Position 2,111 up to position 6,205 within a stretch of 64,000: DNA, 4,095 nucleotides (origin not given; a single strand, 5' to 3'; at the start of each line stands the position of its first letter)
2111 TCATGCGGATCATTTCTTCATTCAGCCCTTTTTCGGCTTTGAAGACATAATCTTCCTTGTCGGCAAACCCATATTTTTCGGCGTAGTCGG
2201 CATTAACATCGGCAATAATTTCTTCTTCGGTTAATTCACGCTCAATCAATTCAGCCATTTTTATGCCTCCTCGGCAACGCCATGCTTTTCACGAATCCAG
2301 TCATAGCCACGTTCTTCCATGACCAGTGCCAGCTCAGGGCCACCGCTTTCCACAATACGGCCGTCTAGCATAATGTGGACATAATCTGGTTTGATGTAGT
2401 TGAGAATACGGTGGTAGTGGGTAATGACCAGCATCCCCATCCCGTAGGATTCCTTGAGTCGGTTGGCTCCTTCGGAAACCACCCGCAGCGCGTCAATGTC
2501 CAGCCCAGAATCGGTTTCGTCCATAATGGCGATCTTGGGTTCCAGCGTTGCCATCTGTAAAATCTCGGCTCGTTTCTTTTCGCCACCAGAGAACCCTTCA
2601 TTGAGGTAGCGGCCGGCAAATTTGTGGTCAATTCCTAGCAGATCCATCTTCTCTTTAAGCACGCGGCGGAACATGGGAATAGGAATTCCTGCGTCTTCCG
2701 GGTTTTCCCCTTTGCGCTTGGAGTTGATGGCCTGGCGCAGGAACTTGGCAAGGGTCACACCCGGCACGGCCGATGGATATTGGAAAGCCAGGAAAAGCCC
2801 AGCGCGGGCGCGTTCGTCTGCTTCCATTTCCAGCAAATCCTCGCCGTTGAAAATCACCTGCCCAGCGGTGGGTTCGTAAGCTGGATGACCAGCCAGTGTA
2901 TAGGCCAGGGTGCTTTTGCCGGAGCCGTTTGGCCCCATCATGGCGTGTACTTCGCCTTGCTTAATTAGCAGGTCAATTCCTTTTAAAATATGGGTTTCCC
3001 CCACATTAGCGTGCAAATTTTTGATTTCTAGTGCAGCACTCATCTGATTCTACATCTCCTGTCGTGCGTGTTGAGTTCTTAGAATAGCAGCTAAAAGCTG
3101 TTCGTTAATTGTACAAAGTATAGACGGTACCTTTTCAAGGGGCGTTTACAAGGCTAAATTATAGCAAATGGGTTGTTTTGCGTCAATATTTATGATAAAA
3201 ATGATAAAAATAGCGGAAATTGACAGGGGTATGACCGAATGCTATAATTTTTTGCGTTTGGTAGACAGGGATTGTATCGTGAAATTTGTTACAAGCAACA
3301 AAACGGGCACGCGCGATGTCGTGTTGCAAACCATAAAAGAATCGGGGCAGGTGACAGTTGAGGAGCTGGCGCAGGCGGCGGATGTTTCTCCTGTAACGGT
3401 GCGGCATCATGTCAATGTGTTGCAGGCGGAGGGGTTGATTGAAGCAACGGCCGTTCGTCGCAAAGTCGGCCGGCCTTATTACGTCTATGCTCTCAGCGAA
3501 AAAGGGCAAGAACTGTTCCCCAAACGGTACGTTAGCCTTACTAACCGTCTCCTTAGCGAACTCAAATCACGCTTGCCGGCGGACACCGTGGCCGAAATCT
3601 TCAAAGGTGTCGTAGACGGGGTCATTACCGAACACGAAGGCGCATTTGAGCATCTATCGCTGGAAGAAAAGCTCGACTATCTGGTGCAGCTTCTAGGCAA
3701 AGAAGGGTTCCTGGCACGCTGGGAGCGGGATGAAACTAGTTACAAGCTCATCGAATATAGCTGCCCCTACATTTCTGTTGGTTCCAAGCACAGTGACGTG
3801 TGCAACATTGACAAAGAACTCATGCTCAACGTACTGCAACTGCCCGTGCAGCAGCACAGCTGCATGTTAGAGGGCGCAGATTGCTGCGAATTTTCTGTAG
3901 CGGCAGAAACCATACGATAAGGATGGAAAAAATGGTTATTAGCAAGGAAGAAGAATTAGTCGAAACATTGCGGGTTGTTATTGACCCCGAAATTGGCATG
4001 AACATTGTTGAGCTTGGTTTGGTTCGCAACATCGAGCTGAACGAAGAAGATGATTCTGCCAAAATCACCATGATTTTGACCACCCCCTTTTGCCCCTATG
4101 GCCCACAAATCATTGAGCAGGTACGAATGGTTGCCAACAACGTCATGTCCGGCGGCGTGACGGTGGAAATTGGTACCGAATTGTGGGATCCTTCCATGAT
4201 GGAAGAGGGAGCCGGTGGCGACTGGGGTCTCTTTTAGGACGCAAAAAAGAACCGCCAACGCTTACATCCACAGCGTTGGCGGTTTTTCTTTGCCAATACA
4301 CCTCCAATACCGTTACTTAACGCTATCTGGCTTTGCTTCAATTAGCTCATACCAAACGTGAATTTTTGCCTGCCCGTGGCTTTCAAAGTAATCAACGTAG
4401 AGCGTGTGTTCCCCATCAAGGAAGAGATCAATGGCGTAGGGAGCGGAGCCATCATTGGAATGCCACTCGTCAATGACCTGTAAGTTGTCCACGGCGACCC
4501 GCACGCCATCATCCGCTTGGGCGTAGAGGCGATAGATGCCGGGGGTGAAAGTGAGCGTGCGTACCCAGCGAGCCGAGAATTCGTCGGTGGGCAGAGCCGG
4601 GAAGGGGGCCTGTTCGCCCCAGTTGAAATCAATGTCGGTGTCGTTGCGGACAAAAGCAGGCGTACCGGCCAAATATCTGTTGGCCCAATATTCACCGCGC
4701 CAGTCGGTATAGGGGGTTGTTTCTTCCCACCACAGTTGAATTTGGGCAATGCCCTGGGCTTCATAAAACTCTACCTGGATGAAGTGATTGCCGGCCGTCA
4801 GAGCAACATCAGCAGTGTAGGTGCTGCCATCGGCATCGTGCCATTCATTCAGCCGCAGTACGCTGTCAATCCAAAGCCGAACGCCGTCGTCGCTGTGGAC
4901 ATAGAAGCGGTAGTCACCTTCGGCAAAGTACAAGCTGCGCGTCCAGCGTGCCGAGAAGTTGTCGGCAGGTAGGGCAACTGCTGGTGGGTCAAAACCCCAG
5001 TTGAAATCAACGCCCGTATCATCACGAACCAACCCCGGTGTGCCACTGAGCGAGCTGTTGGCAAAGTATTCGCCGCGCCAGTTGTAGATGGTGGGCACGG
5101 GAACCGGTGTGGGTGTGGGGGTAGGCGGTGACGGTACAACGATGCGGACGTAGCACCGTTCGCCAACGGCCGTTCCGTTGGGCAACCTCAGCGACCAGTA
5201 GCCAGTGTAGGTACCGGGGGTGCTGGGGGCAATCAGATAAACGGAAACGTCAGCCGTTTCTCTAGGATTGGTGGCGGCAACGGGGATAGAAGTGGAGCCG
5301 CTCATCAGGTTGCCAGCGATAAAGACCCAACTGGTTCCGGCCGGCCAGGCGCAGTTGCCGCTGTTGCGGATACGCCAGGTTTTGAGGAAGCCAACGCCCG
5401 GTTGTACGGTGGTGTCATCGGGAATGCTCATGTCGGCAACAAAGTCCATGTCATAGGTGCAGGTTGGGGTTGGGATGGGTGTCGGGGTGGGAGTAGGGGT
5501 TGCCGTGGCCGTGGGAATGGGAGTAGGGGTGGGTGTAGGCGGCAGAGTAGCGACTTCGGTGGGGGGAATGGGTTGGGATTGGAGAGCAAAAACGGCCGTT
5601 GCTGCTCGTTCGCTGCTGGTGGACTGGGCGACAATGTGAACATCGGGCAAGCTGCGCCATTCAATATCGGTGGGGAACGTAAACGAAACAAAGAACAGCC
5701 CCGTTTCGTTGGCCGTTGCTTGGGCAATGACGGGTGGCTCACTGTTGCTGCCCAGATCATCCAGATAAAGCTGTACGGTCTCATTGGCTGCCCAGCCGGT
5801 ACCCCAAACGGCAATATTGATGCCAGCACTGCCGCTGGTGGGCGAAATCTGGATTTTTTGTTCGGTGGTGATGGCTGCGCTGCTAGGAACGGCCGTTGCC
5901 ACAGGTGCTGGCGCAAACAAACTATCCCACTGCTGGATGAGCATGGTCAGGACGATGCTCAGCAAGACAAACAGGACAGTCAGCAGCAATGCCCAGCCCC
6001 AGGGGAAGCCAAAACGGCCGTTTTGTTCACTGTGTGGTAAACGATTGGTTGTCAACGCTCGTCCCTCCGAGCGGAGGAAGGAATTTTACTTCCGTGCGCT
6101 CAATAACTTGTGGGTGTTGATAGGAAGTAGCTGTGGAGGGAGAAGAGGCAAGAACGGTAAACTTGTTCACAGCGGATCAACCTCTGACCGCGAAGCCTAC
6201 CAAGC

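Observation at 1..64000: Highly iterated palindrome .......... saturating the window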

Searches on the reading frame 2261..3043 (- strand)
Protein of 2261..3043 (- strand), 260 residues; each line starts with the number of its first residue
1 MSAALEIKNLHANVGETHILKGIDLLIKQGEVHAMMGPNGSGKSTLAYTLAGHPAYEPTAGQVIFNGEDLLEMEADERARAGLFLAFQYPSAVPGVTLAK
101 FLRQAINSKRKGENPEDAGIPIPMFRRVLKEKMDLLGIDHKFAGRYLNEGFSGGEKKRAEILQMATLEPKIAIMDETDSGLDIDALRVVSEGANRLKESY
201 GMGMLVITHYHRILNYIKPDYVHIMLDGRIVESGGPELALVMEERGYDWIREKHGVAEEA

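Call 5: search_protein_families(library=pfam, proteins=[window:2261-3043:-])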
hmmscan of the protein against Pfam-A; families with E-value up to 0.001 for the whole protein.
window:2261-3043:- (260 aa): 3 families
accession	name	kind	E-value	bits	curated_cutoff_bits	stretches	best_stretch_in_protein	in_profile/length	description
PF00005.33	ABC_tran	-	2.4e-22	80.5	25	1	20-177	1-135/137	ABC transporter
PF02463.25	SMC_N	-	1.5e-05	25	40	0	31-48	25-42/220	RecF/RecN/SMC N terminal domain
PF13481.12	AAA_25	-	0.00032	20.8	27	1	24-55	27-58/195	AAA domain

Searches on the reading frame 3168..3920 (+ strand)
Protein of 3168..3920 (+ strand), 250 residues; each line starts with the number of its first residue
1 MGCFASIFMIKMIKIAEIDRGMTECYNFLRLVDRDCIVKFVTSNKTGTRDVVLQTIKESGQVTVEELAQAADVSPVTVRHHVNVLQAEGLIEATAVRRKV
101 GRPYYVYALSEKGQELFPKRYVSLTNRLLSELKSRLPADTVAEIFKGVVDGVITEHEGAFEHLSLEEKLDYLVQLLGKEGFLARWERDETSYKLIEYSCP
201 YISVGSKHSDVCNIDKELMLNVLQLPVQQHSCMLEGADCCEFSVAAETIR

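Call 5: search_protein_families(library=pfam, proteins=[window:3168-3920:+])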
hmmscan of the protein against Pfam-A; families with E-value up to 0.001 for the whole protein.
window:3168-3920:+ (250 aa): 12 families
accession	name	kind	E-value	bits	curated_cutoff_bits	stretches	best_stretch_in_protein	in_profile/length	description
PF08220.18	HTH_DeoR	-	4.6e-08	33.1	21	1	52-92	5-45/57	DeoR-like helix-turn-helix domain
PF12840.13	HTH_20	-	8.1e-07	29.4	27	1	51-92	8-49/51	Helix-turn-helix domain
PF08279.18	HTH_11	-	3.1e-06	27.4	25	1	52-95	5-50/55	HTH domain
PF13412.12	HTH_24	-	2.1e-05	24.4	21.9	1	52-92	8-48/48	Winged helix-turn-helix DNA-binding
PF12802.13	MarR_2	-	3.2e-05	24.5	27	1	52-95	10-54/61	MarR family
PF20714.3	HTH_64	-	3.6e-05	24.3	27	1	52-107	6-62/65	DpiA-like helix-turn-helix domain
PF01022.26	HTH_5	-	9.9e-05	22.6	22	1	57-92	12-46/47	Bacterial regulatory protein, arsR family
PF04703.18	FaeA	-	0.00041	21.1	20.7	0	52-98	5-52/62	FaeA-like protein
PF02082.26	Rrf2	-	0.00047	20.8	30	1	53-93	15-55/132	Iron-dependent Transcriptional regulator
PF01047.28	MarR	-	0.00059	20.1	24.6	0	51-92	7-48/59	MarR family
PF25212.1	HVO_A0114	-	0.00062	20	27.6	0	52-107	27-81/84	HVO_A0114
PF09339.16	HTH_IclR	-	0.00064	19.9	22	0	52-92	8-49/52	IclR helix-turn-helix domain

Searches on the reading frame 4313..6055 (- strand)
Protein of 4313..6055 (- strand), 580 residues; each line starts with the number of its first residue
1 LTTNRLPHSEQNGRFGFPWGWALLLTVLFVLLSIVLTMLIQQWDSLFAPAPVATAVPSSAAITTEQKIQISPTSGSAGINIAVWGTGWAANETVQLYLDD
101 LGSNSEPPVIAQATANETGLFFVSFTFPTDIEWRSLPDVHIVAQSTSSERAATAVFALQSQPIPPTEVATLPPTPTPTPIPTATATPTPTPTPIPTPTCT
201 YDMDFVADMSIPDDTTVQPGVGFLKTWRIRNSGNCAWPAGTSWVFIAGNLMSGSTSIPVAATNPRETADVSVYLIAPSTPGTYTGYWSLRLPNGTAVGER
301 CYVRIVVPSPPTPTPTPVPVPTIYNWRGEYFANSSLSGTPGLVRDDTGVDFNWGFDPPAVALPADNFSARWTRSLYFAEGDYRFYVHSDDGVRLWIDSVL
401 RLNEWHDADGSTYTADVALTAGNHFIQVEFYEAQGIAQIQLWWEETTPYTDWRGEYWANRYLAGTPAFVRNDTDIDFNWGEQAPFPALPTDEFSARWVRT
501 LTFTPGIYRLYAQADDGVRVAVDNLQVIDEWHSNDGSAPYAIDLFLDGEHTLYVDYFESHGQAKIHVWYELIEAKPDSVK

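Call 5: search_protein_families(library=pfam, proteins=[window:4313-6055:-])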
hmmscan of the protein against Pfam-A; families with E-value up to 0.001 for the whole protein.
window:4313-6055:- (580 aa): 2 families
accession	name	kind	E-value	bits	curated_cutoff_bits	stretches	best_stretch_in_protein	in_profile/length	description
PF07691.17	PA14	-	1.8e-29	102.9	24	2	328-444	7-134/147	PA14 domain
PF16158.11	N_BRCA1_IG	-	5.1e-27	95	28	1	211-307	2-108/108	Ig-like domain from next to BRCA1 gene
